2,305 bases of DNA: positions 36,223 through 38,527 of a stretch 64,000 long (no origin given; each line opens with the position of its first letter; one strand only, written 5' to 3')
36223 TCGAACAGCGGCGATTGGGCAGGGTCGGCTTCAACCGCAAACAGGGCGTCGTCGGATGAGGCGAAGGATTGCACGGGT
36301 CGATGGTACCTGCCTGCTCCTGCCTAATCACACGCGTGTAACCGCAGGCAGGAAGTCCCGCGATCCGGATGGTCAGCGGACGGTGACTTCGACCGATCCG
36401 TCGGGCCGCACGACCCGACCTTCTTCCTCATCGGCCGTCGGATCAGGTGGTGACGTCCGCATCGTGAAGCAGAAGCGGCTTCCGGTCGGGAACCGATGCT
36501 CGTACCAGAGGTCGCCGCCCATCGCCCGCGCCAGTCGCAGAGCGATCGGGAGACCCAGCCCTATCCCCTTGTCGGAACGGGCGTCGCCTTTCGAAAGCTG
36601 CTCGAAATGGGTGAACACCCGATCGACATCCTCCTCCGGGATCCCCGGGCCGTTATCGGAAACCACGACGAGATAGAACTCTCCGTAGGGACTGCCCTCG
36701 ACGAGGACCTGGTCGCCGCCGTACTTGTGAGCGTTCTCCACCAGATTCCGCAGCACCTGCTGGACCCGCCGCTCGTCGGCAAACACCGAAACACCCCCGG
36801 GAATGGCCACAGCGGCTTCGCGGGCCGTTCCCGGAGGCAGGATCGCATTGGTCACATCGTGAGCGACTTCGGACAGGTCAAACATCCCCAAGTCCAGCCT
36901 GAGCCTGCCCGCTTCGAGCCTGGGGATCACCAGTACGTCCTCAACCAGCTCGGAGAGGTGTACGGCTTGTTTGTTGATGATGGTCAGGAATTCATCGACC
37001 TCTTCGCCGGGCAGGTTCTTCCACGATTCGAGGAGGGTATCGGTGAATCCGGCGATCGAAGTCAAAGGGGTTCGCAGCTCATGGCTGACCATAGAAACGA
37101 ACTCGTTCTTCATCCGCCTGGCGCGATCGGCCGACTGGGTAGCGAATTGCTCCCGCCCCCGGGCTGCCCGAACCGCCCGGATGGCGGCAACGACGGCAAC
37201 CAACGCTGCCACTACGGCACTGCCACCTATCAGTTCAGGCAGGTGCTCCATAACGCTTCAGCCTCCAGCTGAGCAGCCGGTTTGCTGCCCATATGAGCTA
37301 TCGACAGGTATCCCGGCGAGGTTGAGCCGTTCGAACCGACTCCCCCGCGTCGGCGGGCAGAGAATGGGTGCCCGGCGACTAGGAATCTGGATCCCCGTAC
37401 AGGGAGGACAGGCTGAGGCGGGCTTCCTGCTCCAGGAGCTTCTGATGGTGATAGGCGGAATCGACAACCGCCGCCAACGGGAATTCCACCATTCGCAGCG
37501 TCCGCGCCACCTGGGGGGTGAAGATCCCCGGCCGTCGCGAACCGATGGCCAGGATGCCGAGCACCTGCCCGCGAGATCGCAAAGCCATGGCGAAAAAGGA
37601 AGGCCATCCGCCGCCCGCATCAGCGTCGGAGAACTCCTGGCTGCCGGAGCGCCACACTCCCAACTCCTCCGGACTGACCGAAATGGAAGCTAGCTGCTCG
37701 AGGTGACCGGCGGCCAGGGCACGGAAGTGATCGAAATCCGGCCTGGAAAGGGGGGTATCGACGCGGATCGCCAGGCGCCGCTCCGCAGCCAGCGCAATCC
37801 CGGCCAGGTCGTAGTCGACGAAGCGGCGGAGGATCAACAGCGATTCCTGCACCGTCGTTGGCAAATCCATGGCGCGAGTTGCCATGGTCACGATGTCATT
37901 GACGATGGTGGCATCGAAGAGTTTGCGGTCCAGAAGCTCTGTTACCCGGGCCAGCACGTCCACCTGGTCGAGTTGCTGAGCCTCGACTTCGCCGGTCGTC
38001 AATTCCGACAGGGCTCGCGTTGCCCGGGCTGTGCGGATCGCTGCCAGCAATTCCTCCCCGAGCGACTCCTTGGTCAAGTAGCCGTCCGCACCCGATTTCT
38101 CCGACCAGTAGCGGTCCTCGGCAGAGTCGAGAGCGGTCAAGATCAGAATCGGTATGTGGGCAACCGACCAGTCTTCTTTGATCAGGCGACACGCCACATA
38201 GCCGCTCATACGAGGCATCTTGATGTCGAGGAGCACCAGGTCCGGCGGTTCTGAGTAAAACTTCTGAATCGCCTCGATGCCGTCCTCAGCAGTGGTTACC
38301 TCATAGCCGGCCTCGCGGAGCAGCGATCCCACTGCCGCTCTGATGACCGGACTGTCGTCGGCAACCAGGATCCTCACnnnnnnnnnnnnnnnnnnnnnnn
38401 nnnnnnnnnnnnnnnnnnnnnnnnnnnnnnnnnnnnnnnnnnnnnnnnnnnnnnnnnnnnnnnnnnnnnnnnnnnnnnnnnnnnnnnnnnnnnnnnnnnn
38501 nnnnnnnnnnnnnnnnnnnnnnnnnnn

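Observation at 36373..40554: Orphan CheA-like hybrid kinase / REC-GAF / histidine kinase phosphorelay with no MCP, CheW, CheB or CheR nearby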

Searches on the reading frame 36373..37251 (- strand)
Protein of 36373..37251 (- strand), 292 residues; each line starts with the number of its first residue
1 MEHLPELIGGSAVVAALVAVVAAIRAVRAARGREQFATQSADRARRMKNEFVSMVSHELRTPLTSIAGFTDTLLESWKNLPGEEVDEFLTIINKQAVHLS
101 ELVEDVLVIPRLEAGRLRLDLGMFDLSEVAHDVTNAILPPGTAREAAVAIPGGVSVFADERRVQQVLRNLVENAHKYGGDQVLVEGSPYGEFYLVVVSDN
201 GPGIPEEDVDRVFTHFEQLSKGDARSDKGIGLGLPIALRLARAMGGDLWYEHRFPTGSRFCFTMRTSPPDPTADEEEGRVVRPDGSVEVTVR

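Call 3: search_protein_families(library=pfam, proteins=[window:36373-37251:-], max_evalue=0.1)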
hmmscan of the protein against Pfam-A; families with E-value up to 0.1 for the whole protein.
window:36373-37251:- (292 aa): 3 families
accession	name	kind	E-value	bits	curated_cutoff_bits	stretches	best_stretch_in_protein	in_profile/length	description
PF02518.31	HATPase_c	-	2.1e-24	86.5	26.4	1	159-265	2-108/111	Histidine kinase-, DNA gyrase B-, and HSP90-like ATPase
PF00512.31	HisKA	-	6.4e-18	65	26.9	1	47-115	1-66/66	His Kinase A (phospho-acceptor) domain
PF13589.12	HATPase_c_3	-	0.012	16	25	1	164-232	4-77/137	Histidine kinase-, DNA gyrase B-, and HSP90-like ATPase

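Call 4: search_protein_families(library=ncbifam, proteins=[window:36373-37251:-], max_evalue=0.1)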
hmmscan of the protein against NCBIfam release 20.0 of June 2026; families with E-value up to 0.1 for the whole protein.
window:36373-37251:- (292 aa): 88 families (the best 25 are shown)
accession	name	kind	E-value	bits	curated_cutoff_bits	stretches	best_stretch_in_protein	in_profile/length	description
NF046044.1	PnpS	equivalog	3.9e-47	161.1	400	1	43-264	165-389/390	two-component system histidine kinase PnpS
TIGR02966.1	phoR_proteo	equivalog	3.6e-40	138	334.2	1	42-263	108-332/333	phosphate regulon sensor histidine kinase PhoR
TIGR02956.1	TMAO_torS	equivalog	9.1e-37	126.6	676.5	1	37-276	453-692/967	TMAO reductase system sensor histidine kinase/response regulator TorS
NF033092.0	HK_WalK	equivalog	5e-36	124.4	725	1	43-264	367-592/594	cell wall metabolism sensor histidine kinase WalK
NF008318.0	PRK11107.1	equivalog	6.4e-34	117.2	890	1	36-266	281-518/920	two-component sensor histidine kinase BarA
NF038297.2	hybrid_HK_HrmK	equivalog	3.1e-33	115.3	725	1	34-272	221-463/607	hybrid histidine kinase/response regulator HrmK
NF041880.1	EPS_EpsF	equivalog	7.8e-32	110.4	900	1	39-257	265-482/492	response regulator EpsF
NF040691.1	MtrAB_MtrB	equivalog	1.3e-31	110.2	450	1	45-265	268-491/507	MtrAB system histidine kinase MtrB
NF006800.0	PRK09303.1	equivalog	1.4e-31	109.8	342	1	46-264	149-375/383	histidine kinase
NF008302.0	PRK11091.1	equivalog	1.4e-31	109.5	838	1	38-271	273-510/779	aerobic respiration two-component sensor histidine kinase ArcB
NF033091.0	HK_VanS_ACDEFG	equivalog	4.2e-31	108.1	400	1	28-251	54-280/293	vancomycin resistance histidine kinase VanS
NF050805.1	CellDivHKDivJCaul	equivalog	9.3e-31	106.6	1000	1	17-260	267-514/531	cell cycle sensor histidine kinase DivJ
NF047465.1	hybrid_HK_LvrA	exception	5.9e-30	104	1200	1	46-250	200-406/819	hybrid histidine kinase/response regulator LvrA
NF041947.1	LuxQ_Vibrio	equivalog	1.6e-29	102.4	1200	1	24-267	448-697/843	quorum-sensing autoinducer 2 sensor kinase/phosphatase LuxQ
NF053855.1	HisKinPhoRBctds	equivalog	1.8e-29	102.6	500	1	42-265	355-582/583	two-component system sensor histidine kinase PhoR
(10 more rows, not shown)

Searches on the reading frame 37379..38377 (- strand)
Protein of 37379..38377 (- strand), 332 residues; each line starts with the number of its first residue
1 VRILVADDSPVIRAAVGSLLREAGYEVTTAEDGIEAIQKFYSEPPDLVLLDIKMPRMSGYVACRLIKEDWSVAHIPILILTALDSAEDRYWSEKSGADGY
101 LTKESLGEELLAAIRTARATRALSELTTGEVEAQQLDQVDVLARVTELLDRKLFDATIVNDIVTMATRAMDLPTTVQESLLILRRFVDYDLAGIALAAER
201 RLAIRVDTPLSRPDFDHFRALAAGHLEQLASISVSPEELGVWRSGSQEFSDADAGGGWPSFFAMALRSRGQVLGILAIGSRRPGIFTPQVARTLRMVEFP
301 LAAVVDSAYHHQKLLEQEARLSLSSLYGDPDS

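Call 3: search_protein_families(library=pfam, proteins=[window:37379-38377:-], max_evalue=0.1)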
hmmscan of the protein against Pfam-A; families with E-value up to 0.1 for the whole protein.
window:37379-38377:- (332 aa): 3 families
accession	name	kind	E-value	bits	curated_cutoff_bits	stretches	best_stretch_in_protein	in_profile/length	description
PF00072.30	Response_reg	-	7.2e-26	91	30.2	1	3-115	1-111/111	Response regulator receiver domain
PF13185.12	GAF_2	-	0.0058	17.3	28.6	1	254-298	84-128/136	GAF domain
PF01590.32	GAF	-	0.0061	17.5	22.4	1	172-296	2-124/133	GAF domain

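Call 4: search_protein_families(library=ncbifam, proteins=[window:37379-38377:-], max_evalue=0.1)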
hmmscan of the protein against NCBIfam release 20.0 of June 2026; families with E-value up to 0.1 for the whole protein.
window:37379-38377:- (332 aa): 100 families (the best 25 are shown)
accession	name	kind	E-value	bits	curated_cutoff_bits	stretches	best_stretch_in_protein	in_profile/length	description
NF007135.0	PRK09581.1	equivalog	4e-26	91.8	474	1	2-137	4-140/457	PleD family two-component system response regulator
NF045944.1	ResRegRpaBCyano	equivalog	4.7e-26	91.6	330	1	4-120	1-114/229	response regulator transcription factor RpaB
NF041733.1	resp_reg_CseB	equivalog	1.4e-21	76.9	350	1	2-167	2-162/228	two-component system response regulator CseB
TIGR02154.1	PhoB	equivalog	2.4e-21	76.1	296.2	1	2-144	4-145/226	phosphate regulon transcriptional regulator PhoB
NF040689.1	MtrAB_MtrA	equivalog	7.5e-21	74.5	300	1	3-136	1-129/219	MtrAB system response regulator MtrA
NF040534.1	resp_reg_YycF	equivalog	5.7e-20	71.6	340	1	2-132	2-129/231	response regulator YycF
NF041866.1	EpsW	equivalog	6.2e-20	71.1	200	1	3-115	8-122/131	exopolysaccharide biosynthesis response regulator EpsW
NF007708.0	PRK10403.1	equivalog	1.2e-18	67.4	343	1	2-127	8-134/215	nitrate/nitrite response regulator protein NarP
NF011874.0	PRK15347.1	equivalog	1.8e-18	66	852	1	1-121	691-813/921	two component system sensor kinase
NF053854.1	RespRegPhoBBctds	equivalog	1.2e-17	64.1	270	1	3-123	1-119/225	two-component system response regulator PhoB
NF033120.0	vanR_FM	exception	4.9e-17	62.3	460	1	2-121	5-120/231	vancomycin resistance response regulator transcription factor, VanR-F/VanR-M family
NF007935.0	PRK10651.1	equivalog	1.9e-16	59.9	250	1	2-136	8-142/216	two-component system response regulator NarL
NF041734.1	resp_reg_RppA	equivalog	2.5e-16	59.7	250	1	1-136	1-136/229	two-component system response regulator RppA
NF007546.0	PRK10161.1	equivalog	2.6e-16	59.9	471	1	2-133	4-133/229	phosphate response regulator transcription factor PhoB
NF000402.1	vanR-B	exception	4.7e-16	58.9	480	1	1-157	3-158/219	vancomycin resistance response regulator transcription factor VanR-B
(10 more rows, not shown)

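Call 17: find_homologous_proteins(query=window:37379-38377:-, max_evalue=0.00001)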
Query window:37379-38377:- (332 aa): 913 proteins with E <= 0.00001 among 8000 candidates; the best 120 are listed.
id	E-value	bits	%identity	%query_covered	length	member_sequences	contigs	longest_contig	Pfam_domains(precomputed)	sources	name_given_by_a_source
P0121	1.4e-209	712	100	100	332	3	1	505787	PF00072.31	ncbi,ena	-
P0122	5.1e-203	691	96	100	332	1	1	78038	PF00072.31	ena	-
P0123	8.0e-201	684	95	100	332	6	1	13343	PF00072.31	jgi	jgi:DNA-binding response OmpR family regulator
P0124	9.9e-201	683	95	100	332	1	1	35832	PF00072.31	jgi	jgi:DNA-binding response OmpR family regulator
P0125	1.2e-199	680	95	100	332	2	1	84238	PF00072.31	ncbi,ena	-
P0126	1.7e-199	679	94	100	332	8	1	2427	PF00072.31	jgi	jgi:DNA-binding response OmpR family regulator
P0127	1.7e-198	676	94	100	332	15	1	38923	PF00072.31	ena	-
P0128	3.1e-197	672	93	100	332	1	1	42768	PF00072.31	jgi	jgi:DNA-binding response OmpR family regulator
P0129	1.3e-196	670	93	100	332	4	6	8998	PF00072.31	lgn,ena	-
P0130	1.0e-195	667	93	100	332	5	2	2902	PF00072.31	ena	-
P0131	1.2e-192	657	91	100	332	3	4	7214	PF00072.31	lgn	-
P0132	5.2e-192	655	90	100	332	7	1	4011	PF00072.31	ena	-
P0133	1.1e-191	654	91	100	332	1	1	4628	PF00072.31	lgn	-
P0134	6.4e-188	641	89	100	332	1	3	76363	PF00072.31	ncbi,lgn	-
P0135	8.1e-188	641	90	100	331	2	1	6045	PF00072.31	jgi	jgi:DNA-binding response OmpR family regulator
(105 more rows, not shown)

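Call 18: find_encoding_contigs(protein=P0121, flank=10000, max_places=3)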
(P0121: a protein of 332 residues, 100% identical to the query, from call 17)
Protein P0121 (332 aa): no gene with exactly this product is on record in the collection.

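Call 21: list_cluster_members(proteins=[P0121])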
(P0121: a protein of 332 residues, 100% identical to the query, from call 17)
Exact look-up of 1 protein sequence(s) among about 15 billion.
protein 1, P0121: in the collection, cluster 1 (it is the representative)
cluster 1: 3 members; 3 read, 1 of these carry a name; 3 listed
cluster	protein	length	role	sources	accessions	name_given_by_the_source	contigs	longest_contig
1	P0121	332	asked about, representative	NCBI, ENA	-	-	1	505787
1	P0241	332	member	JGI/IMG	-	DNA-binding response OmpR family regulator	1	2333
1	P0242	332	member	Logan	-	-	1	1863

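Call 32: predict_structure(alignment_id=A2)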
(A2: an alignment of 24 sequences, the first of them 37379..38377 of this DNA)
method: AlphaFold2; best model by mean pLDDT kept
length: 332 residues; sequences in the alignment: 24
mean_pLDDT: 85.0   pTM: 0.60
mean pLDDT of the five models: 85.0, 83.5, 83.2, 78.3, 75.0
residues with pLDDT >= 90: 114; 70-90: 189; 50-70: 27; < 50: 2
segments of 3 or more residues with pLDDT < 50: none
pLDDT, mean of each block of 10 residues (from residue 1): 93 92 93 93 92 89 87 89 85 86 86 82 60 74 80 80 80 91 88 92 87 90 92 87 70 70 91 93 85 86 91 87 71 51
secondary structure, 60 per line:
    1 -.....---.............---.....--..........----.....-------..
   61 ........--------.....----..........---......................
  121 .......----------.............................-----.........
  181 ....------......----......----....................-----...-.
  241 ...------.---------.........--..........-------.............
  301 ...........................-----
elements in order: E2-6 H10-22 E26-30 H33-42 E47-51 H59-68 E77-81 H86-95 E99-102 H103-127 H138-166 H172-184 E191-196 E201-206 H212-230 E240-243 E260-268 E271-280 H288-327

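Call 34: fold_search(model_id=the predicted structure, library=pdb)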
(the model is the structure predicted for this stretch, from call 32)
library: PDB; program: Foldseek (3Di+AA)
matches with E <= 10: 1634; with E <= 0.001: 589
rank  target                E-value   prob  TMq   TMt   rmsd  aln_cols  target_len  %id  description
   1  6oaq_A                3.6e-13  1.00  0.34  0.38  11.9       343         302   18  Crystal structure of a dual sensor histidine kinase in BeF3- bound state (released 2019-09-18)
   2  6ob8_A                1.0e-12  1.00  0.34  0.37  11.8       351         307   17  Crystal structure of a dual sensor histidine kinase in green light illuminated state (released 2019-09-18)
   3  6oap_A                1.5e-12  1.00  0.34  0.37  12.1       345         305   18  Crystal structure of a dual sensor histidine kinase in the green-light absorbing Pg state (released 2019-09-18)
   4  6oaq_B                2.4e-12  1.00  0.32  0.35  13.0       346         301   18  Crystal structure of a dual sensor histidine kinase in BeF3- bound state (released 2019-09-18)
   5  6oap_B                3.8e-12  1.00  0.32  0.35  13.1       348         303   17  Crystal structure of a dual sensor histidine kinase in the green-light absorbing Pg state (released 2019-09-18)
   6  6ob8_B                1.3e-11  1.00  0.33  0.35  13.2       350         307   18  Crystal structure of a dual sensor histidine kinase in green light illuminated state (released 2019-09-18)
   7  9dvt_R                1.4e-11  1.00  0.35  0.48   1.5       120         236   41  Cryo-EM structure of RpaA bound to PkaiBC DNA and the CTD of the alpha subunit of RNAP from the cyanobacterium Synecho (released 2025-10-15)
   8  9dvt_S                1.1e-10  1.00  0.34  0.49   1.4       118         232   41  Cryo-EM structure of RpaA bound to PkaiBC DNA and the CTD of the alpha subunit of RNAP from the cyanobacterium Synecho (released 2025-10-15)
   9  6wsh_A                2.9e-10  1.00  0.31  0.51  10.3       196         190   26  Crystal structure of EutV from Enterococcus faecalis (released 2021-05-05)
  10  3bre_A                8.1e-10  1.00  0.35  0.36  22.9       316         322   18  Crystal Structure of P.aeruginosa PA3702 (released 2008-04-01)
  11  1zes_B                9.7e-10  1.00  0.34  0.92   1.4       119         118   36  BeF3- activated PhoB receiver domain (released 2005-09-20)
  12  5uht_B                1.2e-09  1.00  0.34  0.91   1.3       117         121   32  Structure of the Thermotoga maritima HK853-BeF3-RR468 complex at pH 5.0 (released 2017-12-27)
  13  6ww6_B                1.2e-09  1.00  0.32  0.54  11.5       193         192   27  Crystal structure of EutV bound to RNA (released 2021-11-24)
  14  1zes_A                1.9e-09  1.00  0.35  0.92   1.5       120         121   36  BeF3- activated PhoB receiver domain (released 2005-09-20)
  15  8fk2_A                2.0e-09  1.00  0.34  0.90   1.3       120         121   36  The N-terminal VicR from Streptococcus mutans (released 2023-10-25)
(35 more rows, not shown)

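Call 50: search_protein_families(library=pfam, alignment_id=A2, max_evalue=0.001)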
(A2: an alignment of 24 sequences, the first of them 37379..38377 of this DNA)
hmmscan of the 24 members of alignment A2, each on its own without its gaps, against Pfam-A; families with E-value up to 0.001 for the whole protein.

A. member 1, window:37379-38377:- (332 aa): 1 family
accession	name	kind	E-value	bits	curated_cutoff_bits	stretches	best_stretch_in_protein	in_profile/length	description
PF00072.30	Response_reg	-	7.2e-26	91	30.2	1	3-115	1-111/111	Response regulator receiver domain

B. families by the number of members that match (of 24 scanned): 4 families
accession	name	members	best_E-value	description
PF00072.30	Response_reg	24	3e-27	Response regulator receiver domain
PF13185.12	GAF_2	17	1.1e-11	GAF domain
PF01590.32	GAF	14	2.7e-07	GAF domain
PF13492.12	GAF_3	4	4.6e-07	GAF domain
